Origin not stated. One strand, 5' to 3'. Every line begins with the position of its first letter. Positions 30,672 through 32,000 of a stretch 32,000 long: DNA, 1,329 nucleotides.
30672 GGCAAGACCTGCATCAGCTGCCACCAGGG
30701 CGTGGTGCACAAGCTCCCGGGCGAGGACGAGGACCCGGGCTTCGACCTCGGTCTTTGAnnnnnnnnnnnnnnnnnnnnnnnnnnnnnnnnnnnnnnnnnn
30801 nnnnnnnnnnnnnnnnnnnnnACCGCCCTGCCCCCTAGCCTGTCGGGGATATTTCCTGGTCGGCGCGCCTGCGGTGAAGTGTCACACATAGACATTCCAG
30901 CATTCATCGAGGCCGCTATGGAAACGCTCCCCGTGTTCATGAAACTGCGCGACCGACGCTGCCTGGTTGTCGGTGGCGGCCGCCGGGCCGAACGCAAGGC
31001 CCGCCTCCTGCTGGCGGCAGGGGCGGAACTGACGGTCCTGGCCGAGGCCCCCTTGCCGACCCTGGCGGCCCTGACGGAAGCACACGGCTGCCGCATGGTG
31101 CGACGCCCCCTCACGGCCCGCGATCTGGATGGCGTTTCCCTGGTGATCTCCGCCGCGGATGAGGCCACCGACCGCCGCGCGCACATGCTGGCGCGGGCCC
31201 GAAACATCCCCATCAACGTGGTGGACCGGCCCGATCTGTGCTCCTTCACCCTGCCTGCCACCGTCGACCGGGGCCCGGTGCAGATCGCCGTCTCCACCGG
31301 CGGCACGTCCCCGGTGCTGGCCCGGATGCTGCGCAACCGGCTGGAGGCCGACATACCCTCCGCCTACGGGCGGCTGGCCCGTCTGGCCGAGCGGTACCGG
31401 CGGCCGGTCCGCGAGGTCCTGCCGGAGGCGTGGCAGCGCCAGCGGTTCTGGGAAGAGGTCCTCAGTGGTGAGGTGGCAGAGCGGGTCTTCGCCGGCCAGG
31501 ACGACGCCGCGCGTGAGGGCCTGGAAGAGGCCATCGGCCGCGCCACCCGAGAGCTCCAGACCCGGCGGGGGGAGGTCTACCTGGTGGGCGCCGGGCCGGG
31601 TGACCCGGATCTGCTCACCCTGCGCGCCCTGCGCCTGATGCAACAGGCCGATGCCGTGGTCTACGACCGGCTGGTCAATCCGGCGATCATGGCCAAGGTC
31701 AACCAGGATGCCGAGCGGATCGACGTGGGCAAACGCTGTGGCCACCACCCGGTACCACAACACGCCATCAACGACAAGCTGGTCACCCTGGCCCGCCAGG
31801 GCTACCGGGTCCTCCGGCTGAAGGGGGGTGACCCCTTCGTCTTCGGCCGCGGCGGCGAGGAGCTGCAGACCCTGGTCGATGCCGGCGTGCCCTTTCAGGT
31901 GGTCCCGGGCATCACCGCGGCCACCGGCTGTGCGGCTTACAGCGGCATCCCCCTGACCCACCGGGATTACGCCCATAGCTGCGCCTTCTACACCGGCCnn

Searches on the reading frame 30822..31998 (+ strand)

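Call 7: search_protein_families(library=pfam, proteins=[window:30822-31998:+])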
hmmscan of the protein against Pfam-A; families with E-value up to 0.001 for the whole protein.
window:30822-31998:+ (392 aa): 4 families
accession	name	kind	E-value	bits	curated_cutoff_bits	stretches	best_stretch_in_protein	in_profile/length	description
PF00590.25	TP_methylase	-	8.1e-40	137.5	27.8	1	252-388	2-141/212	Tetrapyrrole (Corrin/Porphyrin) Methylases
PF13241.12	NAD_binding_7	-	2e-25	89.8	22.1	1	38-146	1-104/104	Putative NAD(P)-binding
PF10414.14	CysG_dimeriser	-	1.6e-18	66.6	23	1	181-238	1-58/58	Sirohaem synthase dimerisation region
PF14824.11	Sirohm_synth_M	-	2.5e-12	46.5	25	1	150-176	1-27/28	Sirohaem biosynthesis protein central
